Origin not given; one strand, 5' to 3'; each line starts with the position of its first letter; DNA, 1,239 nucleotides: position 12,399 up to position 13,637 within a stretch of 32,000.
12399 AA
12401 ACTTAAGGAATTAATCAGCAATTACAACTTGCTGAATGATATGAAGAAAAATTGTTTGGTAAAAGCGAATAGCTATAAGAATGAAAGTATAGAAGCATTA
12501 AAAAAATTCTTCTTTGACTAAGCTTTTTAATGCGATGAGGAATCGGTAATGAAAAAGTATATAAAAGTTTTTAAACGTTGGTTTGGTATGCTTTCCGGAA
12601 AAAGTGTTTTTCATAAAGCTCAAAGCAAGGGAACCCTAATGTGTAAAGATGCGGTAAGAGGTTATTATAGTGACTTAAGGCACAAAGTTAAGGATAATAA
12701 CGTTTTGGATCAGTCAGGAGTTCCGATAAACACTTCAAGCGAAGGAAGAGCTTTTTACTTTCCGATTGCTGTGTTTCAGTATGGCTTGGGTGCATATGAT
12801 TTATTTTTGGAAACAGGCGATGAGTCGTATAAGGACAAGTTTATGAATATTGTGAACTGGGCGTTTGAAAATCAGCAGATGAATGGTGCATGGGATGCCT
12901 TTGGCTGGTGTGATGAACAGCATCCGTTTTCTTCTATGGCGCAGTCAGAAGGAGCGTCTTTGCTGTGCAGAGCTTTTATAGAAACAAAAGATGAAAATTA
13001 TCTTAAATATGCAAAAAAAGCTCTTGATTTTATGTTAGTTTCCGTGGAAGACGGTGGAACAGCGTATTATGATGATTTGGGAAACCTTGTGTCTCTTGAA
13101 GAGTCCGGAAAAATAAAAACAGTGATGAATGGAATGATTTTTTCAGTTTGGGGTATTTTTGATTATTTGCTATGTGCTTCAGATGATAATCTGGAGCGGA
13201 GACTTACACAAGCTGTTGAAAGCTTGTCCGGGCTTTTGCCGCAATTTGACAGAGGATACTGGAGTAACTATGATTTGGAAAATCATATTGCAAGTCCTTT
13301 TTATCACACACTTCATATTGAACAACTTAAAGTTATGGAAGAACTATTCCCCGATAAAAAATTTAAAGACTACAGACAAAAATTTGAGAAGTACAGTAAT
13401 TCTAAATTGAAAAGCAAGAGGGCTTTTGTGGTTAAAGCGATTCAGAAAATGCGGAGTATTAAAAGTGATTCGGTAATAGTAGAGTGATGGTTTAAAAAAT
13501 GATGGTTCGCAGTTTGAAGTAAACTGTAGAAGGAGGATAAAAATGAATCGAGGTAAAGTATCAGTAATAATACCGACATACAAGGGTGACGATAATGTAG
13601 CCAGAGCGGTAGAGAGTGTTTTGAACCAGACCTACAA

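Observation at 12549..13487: Cytoplasmic homologue of heparan-type glucuronyl C5-epimerase in a Wzx/Wzy locus that also makes UDP-GlcA and UDP-GalA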

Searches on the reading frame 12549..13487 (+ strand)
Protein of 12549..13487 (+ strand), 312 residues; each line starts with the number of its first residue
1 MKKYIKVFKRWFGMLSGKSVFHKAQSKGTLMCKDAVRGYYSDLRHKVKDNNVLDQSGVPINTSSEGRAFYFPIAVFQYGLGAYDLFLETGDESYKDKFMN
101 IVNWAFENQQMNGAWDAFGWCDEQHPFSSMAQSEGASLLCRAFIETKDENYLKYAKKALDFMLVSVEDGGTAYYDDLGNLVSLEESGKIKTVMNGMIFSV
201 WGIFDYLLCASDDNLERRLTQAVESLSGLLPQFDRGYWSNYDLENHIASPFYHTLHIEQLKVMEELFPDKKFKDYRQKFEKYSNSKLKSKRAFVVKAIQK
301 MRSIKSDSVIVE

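Call 3: search_protein_families(library=pfam, proteins=[window:12549-13487:+], max_evalue=1)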
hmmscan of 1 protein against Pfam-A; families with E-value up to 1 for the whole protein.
window:12549-13487:+ (312 aa): 3 families
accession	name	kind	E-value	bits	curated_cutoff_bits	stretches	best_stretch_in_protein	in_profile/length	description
PF06662.19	C5-epim_C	-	1e-33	116.9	23.3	1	127-280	26-187/188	D-glucuronyl C5-epimerase C-terminus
PF09492.16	Pec_lyase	-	0.0059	16.3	22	0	84-118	50-84/292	Pectic acid lyase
PF07470.19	Glyco_hydro_88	-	0.063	12.7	26.6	1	71-163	29-107/352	Glycosyl Hydrolase Family 88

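Call 4: search_protein_families(library=ncbifam, proteins=[window:12549-13487:+], max_evalue=1)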
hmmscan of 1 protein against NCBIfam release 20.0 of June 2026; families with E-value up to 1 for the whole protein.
window:12549-13487:+ (312 aa): 1 family
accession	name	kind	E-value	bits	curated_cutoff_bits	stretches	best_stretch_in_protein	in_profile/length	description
TIGR02474.1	pec_lyase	equivalog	0.037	13.6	189.8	0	137-165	52-80/295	pectate lyase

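Call 5: search_solved_structures(query=window:12549-13487:+, max_evalue=10, show_alignments=3)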
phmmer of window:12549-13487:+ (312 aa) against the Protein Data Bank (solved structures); distinct sequences matched with E-value up to 10: 20.
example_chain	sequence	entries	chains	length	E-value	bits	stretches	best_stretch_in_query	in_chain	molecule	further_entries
4pw2_A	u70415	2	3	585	1.6e-18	70.1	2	78-283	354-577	D-glucuronyl C5 epimerase B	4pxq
6hzz_A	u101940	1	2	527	5.6e-17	65.1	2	97-284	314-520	D-glucuronyl C5-epimerase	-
6i01_A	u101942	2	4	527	1.8e-16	63.4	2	97-284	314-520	D-glucuronyl C5-epimerase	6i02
4v1r_A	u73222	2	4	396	0.0067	18.8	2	136-176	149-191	ALPHA-1,6-MANNANASE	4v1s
6b70_A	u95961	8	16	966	0.028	16.8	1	62-181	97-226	Insulin-degrading enzyme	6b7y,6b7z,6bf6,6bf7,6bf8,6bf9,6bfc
3hgz_A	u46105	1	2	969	0.028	16.8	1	62-181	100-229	Insulin-degrading enzyme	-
4lte_A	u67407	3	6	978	0.029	16.8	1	62-181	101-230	Insulin-degrading enzyme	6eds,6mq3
3e4z_A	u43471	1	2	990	0.029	16.8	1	62-181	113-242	Insulin-degrading enzyme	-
4pes_A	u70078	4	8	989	0.029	16.8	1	62-181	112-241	Insulin-degrading enzyme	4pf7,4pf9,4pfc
2wby_A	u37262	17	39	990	0.029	16.7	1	62-181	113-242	INSULIN-DEGRADING ENZYME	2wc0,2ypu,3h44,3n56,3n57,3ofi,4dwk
3qz2_A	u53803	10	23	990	0.029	16.7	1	62-181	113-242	Insulin-degrading enzyme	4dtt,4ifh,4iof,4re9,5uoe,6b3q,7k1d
7rze_A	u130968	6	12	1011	0.03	16.7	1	62-181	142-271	Cysteine-free Insulin-degrading enzyme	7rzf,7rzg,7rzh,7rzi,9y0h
2wk3_A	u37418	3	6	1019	0.031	16.7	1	62-181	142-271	INSULIN DEGRADING ENZYME | Insulin-degrading enzyme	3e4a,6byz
3cww_A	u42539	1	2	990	0.031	16.7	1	62-181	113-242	Insulin-degrading enzyme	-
2jg4_A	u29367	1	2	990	0.073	15.4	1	62-181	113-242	INSULIN DEGRADING ENZYME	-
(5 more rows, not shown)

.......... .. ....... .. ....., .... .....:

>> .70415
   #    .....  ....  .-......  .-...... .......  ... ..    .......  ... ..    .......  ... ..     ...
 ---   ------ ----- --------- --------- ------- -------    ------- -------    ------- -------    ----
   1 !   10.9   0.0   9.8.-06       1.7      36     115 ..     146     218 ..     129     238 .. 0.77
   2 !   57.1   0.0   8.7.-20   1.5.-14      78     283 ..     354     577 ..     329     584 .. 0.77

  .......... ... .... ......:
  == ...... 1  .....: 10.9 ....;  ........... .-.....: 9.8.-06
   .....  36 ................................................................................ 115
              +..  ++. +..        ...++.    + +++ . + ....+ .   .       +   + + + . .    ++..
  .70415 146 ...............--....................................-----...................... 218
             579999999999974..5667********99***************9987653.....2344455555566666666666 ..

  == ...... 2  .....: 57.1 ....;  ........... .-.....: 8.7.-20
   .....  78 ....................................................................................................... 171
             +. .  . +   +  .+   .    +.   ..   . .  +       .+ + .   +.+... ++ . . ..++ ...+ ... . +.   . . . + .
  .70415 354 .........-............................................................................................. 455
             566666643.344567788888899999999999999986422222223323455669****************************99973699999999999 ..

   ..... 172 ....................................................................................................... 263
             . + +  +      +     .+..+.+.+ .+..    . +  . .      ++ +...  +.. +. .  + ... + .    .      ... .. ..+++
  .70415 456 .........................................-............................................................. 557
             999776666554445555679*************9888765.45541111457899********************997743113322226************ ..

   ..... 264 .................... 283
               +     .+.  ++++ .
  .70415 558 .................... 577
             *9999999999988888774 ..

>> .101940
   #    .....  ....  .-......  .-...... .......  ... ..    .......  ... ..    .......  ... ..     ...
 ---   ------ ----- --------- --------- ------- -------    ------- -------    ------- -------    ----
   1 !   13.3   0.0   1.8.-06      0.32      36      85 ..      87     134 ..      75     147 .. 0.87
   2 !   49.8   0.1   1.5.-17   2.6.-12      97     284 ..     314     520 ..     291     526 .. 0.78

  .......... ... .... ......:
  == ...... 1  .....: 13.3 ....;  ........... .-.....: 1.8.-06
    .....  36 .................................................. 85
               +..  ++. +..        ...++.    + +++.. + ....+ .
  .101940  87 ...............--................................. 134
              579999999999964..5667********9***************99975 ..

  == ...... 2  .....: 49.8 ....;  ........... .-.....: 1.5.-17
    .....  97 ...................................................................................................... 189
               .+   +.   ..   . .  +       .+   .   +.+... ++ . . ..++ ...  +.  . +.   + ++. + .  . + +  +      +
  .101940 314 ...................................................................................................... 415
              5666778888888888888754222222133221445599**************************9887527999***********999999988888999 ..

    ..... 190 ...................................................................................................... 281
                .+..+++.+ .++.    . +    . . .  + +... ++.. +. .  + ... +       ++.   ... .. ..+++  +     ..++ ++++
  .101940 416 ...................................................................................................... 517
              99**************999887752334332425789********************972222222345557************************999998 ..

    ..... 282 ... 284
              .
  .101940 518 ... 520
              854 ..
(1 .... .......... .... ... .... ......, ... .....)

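Call 11: find_homologous_proteins(query=window:12549-13487:+, max_evalue=0.00001)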
Query window:12549-13487:+ (312 aa): 430 proteins with E <= 0.00001 among 1275 candidates; the best 120 are listed.
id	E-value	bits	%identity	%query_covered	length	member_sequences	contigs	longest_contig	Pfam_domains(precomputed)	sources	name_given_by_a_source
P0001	2.8e-206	702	98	100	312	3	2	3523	PF06662.20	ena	-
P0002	5.3e-163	559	75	100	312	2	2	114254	PF06662.20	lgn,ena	-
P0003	1.9e-158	544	74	100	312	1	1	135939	PF06662.20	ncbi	-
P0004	4.5e-157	540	75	100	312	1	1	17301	PF06662.20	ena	-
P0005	1.6e-156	538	73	100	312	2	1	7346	PF06662.20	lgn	-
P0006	1.7e-156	538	74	100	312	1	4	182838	PF06662.20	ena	-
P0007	1.4e-152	525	72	100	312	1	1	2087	PF06662.20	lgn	-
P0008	6.5e-122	425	59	100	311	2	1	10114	PF06662.20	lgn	-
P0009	8.0e-110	385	57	98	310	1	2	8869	PF06662.20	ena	-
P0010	3.1e-109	383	54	99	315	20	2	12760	PF06662.20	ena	-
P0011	2.5e-108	380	56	98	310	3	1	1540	PF06662.20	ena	-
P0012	9.0e-108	378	55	97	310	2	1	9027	PF06662.20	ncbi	-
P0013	4.7e-107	376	56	98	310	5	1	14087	PF06662.20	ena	-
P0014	1.3e-106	374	53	100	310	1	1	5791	PF06662.20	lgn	-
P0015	6.2e-106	372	54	97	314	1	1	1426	PF06662.20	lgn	-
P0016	6.9e-106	372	54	100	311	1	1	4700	PF06662.20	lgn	-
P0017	8.1e-106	372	54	98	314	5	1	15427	PF06662.20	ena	-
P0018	1.5e-104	368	53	98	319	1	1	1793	PF06662.20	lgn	-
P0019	3.8e-104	366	54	99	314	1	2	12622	PF06662.20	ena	-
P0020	9.5e-104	365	53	100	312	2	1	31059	PF06662.20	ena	-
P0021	1.6e-102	361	53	100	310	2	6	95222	PF06662.20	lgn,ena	-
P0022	2.7e-102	360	53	100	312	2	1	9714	PF06662.20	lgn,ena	-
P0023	5.7e-102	359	51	100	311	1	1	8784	PF06662.20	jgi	jgi:heparosan-N-sulfate-glucuronate 5-epimerase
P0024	2.5e-101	357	54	100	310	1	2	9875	PF06662.20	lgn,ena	-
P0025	1.9e-100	354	52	100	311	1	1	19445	PF06662.20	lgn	-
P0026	4.0e-100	353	51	100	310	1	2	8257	PF06662.20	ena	-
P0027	3.7e-99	350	52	96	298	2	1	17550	PF06662.20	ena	-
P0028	1.0e-98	348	54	96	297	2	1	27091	PF06662.20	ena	-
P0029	2.1e-98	347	50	97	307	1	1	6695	PF06662.20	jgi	jgi:heparosan-N-sulfate-glucuronate 5-epimerase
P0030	2.5e-98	347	52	100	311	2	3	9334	PF06662.20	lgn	-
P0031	4.4e-98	346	52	96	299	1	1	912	PF06662.20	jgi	-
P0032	7.6e-98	346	51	100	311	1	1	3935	PF06662.20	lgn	-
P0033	1.5e-97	345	49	100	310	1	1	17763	PF06662.20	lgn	-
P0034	2.1e-97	344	51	98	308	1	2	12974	PF06662.20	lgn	-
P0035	7.1e-97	342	49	100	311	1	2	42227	PF06662.20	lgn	-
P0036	1.9e-96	341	50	100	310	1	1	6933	PF06662.20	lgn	-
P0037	2.6e-96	340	53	92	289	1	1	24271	PF09492.17,PF06662.20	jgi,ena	-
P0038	3.1e-96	340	51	96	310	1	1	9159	PF09492.17,PF06662.20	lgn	-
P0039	9.1e-96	339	49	100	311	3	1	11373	PF06662.20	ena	-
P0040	9.8e-96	339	50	100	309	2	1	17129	PF06662.20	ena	-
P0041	1.1e-95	338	52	96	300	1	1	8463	PF06662.20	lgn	-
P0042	2.9e-95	337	49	100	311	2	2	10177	PF09492.17,PF06662.20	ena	-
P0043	7.7e-95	336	49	99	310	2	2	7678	PF06662.20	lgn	-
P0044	4.5e-94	333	52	92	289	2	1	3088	PF06662.20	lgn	-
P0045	9.3e-94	332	51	96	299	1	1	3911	PF06662.20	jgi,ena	-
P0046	2.5e-91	324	52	89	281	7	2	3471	PF09492.17,PF06662.20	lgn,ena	-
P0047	3.3e-90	320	50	92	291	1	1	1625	PF06662.20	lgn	-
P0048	4.1e-90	320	67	66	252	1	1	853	PF06662.20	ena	-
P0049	3.4e-87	311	49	93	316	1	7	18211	PF06662.20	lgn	-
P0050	7.7e-87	309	48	99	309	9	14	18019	PF06662.20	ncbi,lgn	-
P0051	1.5e-86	308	46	99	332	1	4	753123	PF06662.20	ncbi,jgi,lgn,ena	-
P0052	1.8e-86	308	49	95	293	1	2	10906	PF06662.20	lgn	-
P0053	3.2e-86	307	47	99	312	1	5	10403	PF06662.20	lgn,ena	-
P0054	1.1e-85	306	48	99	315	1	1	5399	PF06662.20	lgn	-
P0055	1.8e-85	305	47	99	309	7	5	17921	PF06662.20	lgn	-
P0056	7.3e-85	303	47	99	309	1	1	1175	PF06662.20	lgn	-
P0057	8.6e-84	299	47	99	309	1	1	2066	PF06662.20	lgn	-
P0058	1.7e-83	298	48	100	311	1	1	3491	PF09492.17,PF07470.20,PF06662.20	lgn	-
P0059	2.2e-83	298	47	96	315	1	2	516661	PF06662.20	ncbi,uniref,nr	ncbi:thioredoxin [Xylanibacillus composti]|uniref:D-glucuronyl C5-epimerase C-terminal domain-contai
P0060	2.5e-83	298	49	92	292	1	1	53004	PF06662.20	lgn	-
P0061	6.4e-83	297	48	96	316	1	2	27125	PF06662.20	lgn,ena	-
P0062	1.5e-82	295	48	100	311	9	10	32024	PF09492.17,PF06662.20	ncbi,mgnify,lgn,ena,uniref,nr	ncbi:D-glucuronyl C5-epimerase family protein [Anaeromusa sp.]|mgnify:CR=1 FL=1|uniref:D-glucuronyl 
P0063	7.0e-82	293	45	97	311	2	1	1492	PF09492.17,PF06662.20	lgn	-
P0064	2.5e-81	291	50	94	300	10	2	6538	PF06662.20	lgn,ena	-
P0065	3.1e-81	291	46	97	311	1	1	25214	PF06662.20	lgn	-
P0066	4.4e-81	290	48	97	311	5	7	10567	PF06662.20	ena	-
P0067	4.4e-81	290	48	95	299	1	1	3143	PF06662.20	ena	-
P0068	4.6e-81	290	48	96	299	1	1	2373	PF06662.20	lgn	-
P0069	5.1e-81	290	46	99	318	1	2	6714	PF06662.20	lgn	-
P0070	6.4e-81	290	44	99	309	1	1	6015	PF06662.20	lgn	-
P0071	2.2e-80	288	48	95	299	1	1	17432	PF06662.20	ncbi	-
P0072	2.2e-80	288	49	95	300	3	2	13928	PF06662.20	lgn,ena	-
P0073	2.4e-80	288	45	99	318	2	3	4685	PF06662.20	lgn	-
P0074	3.0e-80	288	45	99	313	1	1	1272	PF06662.20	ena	-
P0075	4.6e-80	287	48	95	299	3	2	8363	PF06662.20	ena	-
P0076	7.9e-80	286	48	95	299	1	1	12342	PF06662.20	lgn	-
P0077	1.7e-79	285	49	94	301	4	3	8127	PF06662.20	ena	-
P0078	3.4e-79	284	44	99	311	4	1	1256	PF06662.20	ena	-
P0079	4.4e-79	284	48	94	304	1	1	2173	PF06662.20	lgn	-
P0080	4.8e-79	284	47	95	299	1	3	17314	PF06662.20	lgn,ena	-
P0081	5.2e-79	284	47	95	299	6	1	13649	PF06662.20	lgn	-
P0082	6.1e-79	283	46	99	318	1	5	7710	PF06662.20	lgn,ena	-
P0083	6.3e-79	283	43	99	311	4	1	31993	PF06662.20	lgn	-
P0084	2.6e-78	281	47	94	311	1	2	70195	PF06662.20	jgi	-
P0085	2.7e-78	281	45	94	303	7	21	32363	PF06662.20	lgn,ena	-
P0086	6.7e-78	280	53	78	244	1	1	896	PF06662.20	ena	-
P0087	1.1e-77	279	46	98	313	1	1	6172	PF06662.20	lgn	-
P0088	1.1e-77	279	45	95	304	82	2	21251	PF06662.20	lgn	-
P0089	1.8e-77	279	48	93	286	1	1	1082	PF06662.20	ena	-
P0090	2.6e-77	278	43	98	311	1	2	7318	PF06662.20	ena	-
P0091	2.6e-77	278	45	95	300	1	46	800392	PF06662.20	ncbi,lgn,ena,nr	nr:D-glucuronyl C5-epimerase family protein [uncultured Blautia sp.]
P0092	3.5e-77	278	46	94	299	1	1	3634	PF06662.20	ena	-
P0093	4.5e-77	277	46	94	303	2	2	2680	PF06662.20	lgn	-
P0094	1.6e-76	275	44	94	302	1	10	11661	PF06662.20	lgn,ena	-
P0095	1.9e-76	275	44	95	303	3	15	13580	PF06662.20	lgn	-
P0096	2.1e-76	275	48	94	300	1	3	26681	PF06662.20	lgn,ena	-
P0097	2.6e-76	275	44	94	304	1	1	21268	PF06662.20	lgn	-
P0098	4.4e-76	274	47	94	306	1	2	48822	PF06662.20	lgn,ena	-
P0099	4.6e-76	274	48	93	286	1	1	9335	PF06662.20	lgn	-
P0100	5.1e-76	274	46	94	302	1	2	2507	PF06662.20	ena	-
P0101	5.9e-76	274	44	94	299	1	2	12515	PF06662.20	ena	-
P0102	6.6e-76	273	47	92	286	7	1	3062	PF06662.20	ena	-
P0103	7.3e-76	273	44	94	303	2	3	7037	PF06662.20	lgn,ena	-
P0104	8.4e-76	273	48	94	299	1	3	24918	PF06662.20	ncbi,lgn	-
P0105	1.0e-75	273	47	94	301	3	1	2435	PF06662.20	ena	-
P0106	1.7e-75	272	45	95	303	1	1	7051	PF06662.20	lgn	-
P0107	2.4e-75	272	44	94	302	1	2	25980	PF06662.20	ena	-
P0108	2.6e-75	272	44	100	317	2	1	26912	PF06662.20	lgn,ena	-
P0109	2.9e-75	271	47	92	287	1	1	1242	PF06662.20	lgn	-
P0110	3.5e-75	271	44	94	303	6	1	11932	PF06662.20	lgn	-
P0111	3.8e-75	271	45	94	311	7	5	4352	PF06662.20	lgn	-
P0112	4.2e-75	271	45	95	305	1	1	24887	PF06662.20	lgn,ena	-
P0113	5.2e-75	271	44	96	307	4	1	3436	PF06662.20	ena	-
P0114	7.0e-75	270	45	94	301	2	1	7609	PF06662.20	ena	-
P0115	7.1e-75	270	44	95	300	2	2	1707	PF06662.20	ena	-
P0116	8.3e-75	270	45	92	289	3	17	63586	PF06662.20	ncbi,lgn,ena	-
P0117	8.6e-75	270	45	95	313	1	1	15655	PF06662.20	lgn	-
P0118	1.1e-74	270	46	94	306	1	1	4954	PF06662.20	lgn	-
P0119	1.4e-74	269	45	96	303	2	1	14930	PF06662.20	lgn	-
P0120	2.0e-74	269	45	94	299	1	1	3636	PF06662.20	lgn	-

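Call 26: find_related_loci(query=A1, collection=genome_contigs, flank=10000)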
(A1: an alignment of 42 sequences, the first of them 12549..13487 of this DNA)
Query A1 (312 aa) in genome_contigs; peptide patterns used: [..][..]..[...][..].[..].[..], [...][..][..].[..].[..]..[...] (x = any residue, [..] = any of these).
320 stretches matched a pattern; 238 encode a relative of the query (tblastn E <= 1e-3); the best 80 are kept; 80 distinct loci.
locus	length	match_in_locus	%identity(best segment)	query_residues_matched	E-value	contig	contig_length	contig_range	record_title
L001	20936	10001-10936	75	1-312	4e-164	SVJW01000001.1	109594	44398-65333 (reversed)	MAG: Oscillospiraceae bacterium isolate SIG445 NODE_4300_length_109594_cov_5.144655, whole genome shotgun sequence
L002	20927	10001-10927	55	1-312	2e-114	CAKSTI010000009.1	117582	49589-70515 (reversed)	MAG: uncultured Clostridia bacterium isolate REFINED_METABAT215_TOP10_CONTIGS_1500_ASSEMBLY_K77_MERGED__Hadza_MoBio_hadz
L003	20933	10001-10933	46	4-312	1e-91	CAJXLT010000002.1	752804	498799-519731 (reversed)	MAG TPA_asm: uncultured Paenibacillaceae bacterium isolate SRR6201619_bin.6_MetaBAT_v2.12.1_MAG genome assembly, contig:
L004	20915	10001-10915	47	6-311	6e-91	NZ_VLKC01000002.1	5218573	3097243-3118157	Sporomusa sp. KB1 SalpaDRAFT_Scaffold1.2, whole genome shotgun sequence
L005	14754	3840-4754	48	4-312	7e-91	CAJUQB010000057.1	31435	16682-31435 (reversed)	MAG TPA_asm: uncultured Lachnospiraceae bacterium isolate MGBC162980 genome assembly, contig: MGBC162980.57, whole genom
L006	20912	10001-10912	46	7-311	2e-89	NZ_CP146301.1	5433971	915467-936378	Sporomusa ovata DSM 2662 chromosome, complete genome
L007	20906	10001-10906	45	9-311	2e-86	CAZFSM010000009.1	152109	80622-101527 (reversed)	MAG TPA_asm: uncultured Veillonellaceae bacterium isolate SRP302447_co2_51 genome assembly, contig: NODE_353_length_1521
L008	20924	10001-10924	45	3-311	2e-86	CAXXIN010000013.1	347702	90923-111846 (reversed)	MAG: Negativicutes bacterium isolate 83deffcd-e23c-43a8-b56c-eeb2f7c44ec8 genome assembly, contig: contig_13, whole geno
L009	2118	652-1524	44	9-301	4e-89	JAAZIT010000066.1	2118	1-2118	MAG: Clostridiales bacterium isolate AS21ysBPME_10 67423_AS21, whole genome shotgun sequence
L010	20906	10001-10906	46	1-300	2e-85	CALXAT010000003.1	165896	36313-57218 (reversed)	MAG: uncultured Clostridia bacterium isolate BRZ_HF__bin22 genome assembly, contig: BRZ_HF__NODE_96_length_165896_cov_37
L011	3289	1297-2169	44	9-301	1e-86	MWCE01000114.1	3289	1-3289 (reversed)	MAG: Bacteroidetes bacterium ADurb.Bin234 BWY27_contig000114, whole genome shotgun sequence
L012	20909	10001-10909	45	1-301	2e-84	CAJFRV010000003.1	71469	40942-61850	uncultured Clostridia bacterium isolate Chicken_20_mag_115 genome assembly, contig: MAGpy_11413_20_idba_bin_115_fascaffo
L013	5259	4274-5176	47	3-301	6e-84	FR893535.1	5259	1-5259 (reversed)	Clostridium sp. CAG:433 genomic scaffold, scf14, whole genome shotgun sequence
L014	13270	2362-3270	45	1-301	3e-83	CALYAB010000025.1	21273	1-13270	MAG: uncultured Clostridia bacterium isolate BRZ_PD__bin86 genome assembly, contig: BRZ_PD__NODE_3365_length_21273_cov_1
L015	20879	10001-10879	46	8-301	6e-83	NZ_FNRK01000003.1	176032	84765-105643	Eubacterium aggregans strain SR12, whole genome shotgun sequence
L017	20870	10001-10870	46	9-301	2e-82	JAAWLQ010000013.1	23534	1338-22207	MAG: Lachnospiraceae bacterium isolate ABMPRH_260_1 SL341411_scaffold_5419, whole genome shotgun sequence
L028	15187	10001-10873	46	8-301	1e-79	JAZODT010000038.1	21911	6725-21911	MAG: Clostridia bacterium isolate T1900044751_TS20190417.MAGScoT_cleanbin_000018 SGB_2215_k141_3427643, whole genome sho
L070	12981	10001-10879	42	9-302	1e-73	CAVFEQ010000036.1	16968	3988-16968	Paludibacteraceae bacterium isolate G02652-L1_cleanbin_000026 genome assembly, contig: Spades_G02652-L1_contig_2048, who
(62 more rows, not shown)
